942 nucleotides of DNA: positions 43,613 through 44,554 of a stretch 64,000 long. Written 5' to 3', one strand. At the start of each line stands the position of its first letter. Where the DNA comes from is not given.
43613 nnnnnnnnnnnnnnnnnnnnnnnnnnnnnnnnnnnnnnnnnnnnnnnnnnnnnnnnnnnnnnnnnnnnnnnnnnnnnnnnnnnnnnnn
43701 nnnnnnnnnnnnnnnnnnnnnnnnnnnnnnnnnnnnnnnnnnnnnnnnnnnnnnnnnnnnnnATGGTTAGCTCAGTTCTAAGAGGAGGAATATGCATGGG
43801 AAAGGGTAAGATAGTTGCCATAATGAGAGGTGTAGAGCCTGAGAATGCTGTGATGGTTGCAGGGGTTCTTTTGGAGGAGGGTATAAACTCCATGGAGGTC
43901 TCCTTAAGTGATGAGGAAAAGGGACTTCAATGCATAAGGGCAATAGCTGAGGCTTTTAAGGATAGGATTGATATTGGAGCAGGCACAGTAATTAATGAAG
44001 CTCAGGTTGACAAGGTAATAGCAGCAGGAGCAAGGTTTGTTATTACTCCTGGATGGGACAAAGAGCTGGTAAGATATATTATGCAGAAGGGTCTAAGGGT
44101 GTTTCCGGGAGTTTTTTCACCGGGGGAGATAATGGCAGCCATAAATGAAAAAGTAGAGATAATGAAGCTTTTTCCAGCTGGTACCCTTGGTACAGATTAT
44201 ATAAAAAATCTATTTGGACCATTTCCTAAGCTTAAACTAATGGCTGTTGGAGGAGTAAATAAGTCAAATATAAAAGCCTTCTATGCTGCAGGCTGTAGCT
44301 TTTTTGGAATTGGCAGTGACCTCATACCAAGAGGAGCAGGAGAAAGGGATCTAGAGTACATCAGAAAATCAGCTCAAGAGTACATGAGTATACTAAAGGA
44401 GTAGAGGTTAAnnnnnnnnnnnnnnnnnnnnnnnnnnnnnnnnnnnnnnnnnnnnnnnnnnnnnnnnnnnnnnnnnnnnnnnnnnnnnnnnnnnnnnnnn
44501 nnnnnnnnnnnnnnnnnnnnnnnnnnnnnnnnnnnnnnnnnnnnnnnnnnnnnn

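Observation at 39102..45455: Ascorbate-family PTS operon with a non-canonical catabolic enzyme set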

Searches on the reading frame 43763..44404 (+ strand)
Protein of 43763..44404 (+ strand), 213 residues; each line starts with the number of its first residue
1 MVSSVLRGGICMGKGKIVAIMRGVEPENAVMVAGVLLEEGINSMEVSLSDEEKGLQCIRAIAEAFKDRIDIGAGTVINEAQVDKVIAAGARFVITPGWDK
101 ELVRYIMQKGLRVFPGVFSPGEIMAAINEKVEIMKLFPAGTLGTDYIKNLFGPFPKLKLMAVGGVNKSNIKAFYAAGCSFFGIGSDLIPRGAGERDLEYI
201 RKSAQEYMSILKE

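Call 3: search_protein_families(library=pfam, proteins=[window:43763-44404:+])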
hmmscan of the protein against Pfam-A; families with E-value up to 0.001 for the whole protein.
window:43763-44404:+ (213 aa): 2 families
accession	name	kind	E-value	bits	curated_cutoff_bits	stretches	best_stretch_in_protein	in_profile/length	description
PF01081.25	Aldolase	-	1.4e-37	129.5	27.8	1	12-198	5-191/196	KDPG and KHG aldolase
PF02581.23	TMP-TENI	-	0.00035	20.4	27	0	142-181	136-174/180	Thiamine monophosphate synthase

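Call 4: search_protein_families(library=ncbifam, proteins=[window:43763-44404:+])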
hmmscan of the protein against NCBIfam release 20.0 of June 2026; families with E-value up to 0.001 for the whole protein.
window:43763-44404:+ (213 aa): 8 families
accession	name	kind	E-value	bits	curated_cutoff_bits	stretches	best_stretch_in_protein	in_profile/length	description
NF006600.0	PRK09140.1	subfamily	1.4e-46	158.4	207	1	14-207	10-200/210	2-dehydro-3-deoxy-6-phosphogalactonate aldolase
TIGR01182.1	eda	subfamily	9.8e-46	155.7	156.05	1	14-208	7-201/204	bifunctional 4-hydroxy-2-oxoglutarate aldolase/2-dehydro-3-deoxy-phosphogluconate aldolase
NF005119.0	PRK06552.1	subfamily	1.1e-43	149.2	238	1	14-212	12-210/213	bifunctional 2-keto-4-hydroxyglutarate aldolase/2-keto-3-deoxy-6-phosphogluconate aldolase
NF004325.0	PRK05718.1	subfamily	1.4e-39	135.6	241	1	13-211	13-211/213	keto-hydroxyglutarate-aldolase/keto-deoxy-phosphogluconate aldolase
NF005673.0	PRK07455.1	equivalog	9e-35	119.8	232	1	14-211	12-209/213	bifunctional 4-hydroxy-2-oxoglutarate aldolase/2-dehydro-3-deoxy-phosphogluconate aldolase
NF005499.0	PRK07114.1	equivalog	2e-27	96.4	275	1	59-212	62-218/223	bifunctional 4-hydroxy-2-oxoglutarate aldolase/2-dehydro-3-deoxy-phosphogluconate aldolase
NF041633.1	trifunc_aldol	exception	2.2e-27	95.8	700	1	14-212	8-218/580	KHG/KDPG aldolase/sugar kinase fusion protein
NF004673.0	PRK06015.1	equivalog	1.8e-23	83.4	320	1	25-175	25-174/212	2-dehydro-3-deoxy-phosphogluconate aldolase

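Call 21: search_solved_structures(query=window:43796-44404:+, max_evalue=1e-10)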
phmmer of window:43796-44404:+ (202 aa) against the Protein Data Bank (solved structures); distinct sequences matched with E-value up to 1e-10: 45.
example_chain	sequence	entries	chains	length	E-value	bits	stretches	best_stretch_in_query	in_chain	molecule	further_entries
2v81_A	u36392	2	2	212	1.6e-30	109.3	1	5-182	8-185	2-DEHYDRO-3-DEOXY-6-PHOSPHOGALACTONATE ALDOLASE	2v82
4qcc_A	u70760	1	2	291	3.2e-30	108.3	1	5-182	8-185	2-dehydro-3-deoxy-6-phosphogalactonate aldolase, peptidyl-prolyl cis-trans isomerase chime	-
9ubr_A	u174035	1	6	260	1.6e-28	102.8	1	3-181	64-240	PrAC-5350A,2-dehydro-3-deoxyphosphogluconate aldolase/4-hydroxy-2-oxoglutarate aldolase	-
9uaq_A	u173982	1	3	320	2.5e-28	102.2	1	3-181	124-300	H3-PrAC-5350A,2-dehydro-3-deoxyphosphogluconate aldolase/4-hydroxy-2-oxoglutarate aldolase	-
9ucl_A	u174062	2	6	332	2.7e-28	102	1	3-181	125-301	H3-PrAC-5350A,2-dehydro-3-deoxyphosphogluconate aldolase/4-hydroxy-2-oxoglutarate aldolase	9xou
1wa3_A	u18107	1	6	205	4.1e-28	101.5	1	3-181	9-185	2-KETO-3-DEOXY-6-PHOSPHOGLUCONATE ALDOLASE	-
1vlw_A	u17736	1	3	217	5e-28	101.2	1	3-181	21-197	2-dehydro-3-deoxyphosphogluconate aldolase/4-hydroxy-2-oxoglutarate aldolase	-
8ejd_c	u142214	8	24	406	5.6e-28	101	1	3-197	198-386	Glycoprotein G2 | Glycoprotein G2, 2-dehydro-3-deoxyphosphogluconate aldolase/4-hydroxy-2-oxoglutarate aldol | Glycoprotein GP2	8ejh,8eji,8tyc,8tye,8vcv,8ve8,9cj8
8ejf_a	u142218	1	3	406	5.7e-28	101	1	3-197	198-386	Glycoprotein GP2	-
9cj7_c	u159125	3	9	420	6.1e-28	100.9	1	3-197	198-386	Glycoprotein G2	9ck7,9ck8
8szz_I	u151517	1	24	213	8.4e-28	100.4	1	3-181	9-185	O32-ZL4 Component B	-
8tvb_A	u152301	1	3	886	1.2e-27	99.9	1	3-181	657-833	Fusion glycoprotein F0,2-dehydro-3-deoxyphosphogluconate aldolase/4-hydroxy-2-oxoglutarate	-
7sgd_A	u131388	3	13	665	1.5e-27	99.6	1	3-197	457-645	Josiah GPCysR4 I53-50A | Josiah GPCysR4-I53-50A - nanoparticle component | GPC-I53-50A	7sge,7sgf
6p6f_A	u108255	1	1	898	1.9e-27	99.2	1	3-197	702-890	I53-50A.1NT1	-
11kc_a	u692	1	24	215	4.1e-27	98.2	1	3-178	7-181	Designed nanoparticle O43-B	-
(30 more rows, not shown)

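Call 55: search_solved_structures(query=window:43796-44404:+, max_evalue=1e-29, show_alignments=1)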
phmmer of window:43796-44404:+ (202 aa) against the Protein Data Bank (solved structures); distinct sequences matched with E-value up to 1e-29: 2.
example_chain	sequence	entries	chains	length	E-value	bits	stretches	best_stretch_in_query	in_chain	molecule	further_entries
2v81_A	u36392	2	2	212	1.6e-30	109.3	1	5-182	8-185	2-DEHYDRO-3-DEOXY-6-PHOSPHOGALACTONATE ALDOLASE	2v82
4qcc_A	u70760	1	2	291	3.2e-30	108.3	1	5-182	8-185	2-dehydro-3-deoxy-6-phosphogalactonate aldolase, peptidyl-prolyl cis-trans isomerase chime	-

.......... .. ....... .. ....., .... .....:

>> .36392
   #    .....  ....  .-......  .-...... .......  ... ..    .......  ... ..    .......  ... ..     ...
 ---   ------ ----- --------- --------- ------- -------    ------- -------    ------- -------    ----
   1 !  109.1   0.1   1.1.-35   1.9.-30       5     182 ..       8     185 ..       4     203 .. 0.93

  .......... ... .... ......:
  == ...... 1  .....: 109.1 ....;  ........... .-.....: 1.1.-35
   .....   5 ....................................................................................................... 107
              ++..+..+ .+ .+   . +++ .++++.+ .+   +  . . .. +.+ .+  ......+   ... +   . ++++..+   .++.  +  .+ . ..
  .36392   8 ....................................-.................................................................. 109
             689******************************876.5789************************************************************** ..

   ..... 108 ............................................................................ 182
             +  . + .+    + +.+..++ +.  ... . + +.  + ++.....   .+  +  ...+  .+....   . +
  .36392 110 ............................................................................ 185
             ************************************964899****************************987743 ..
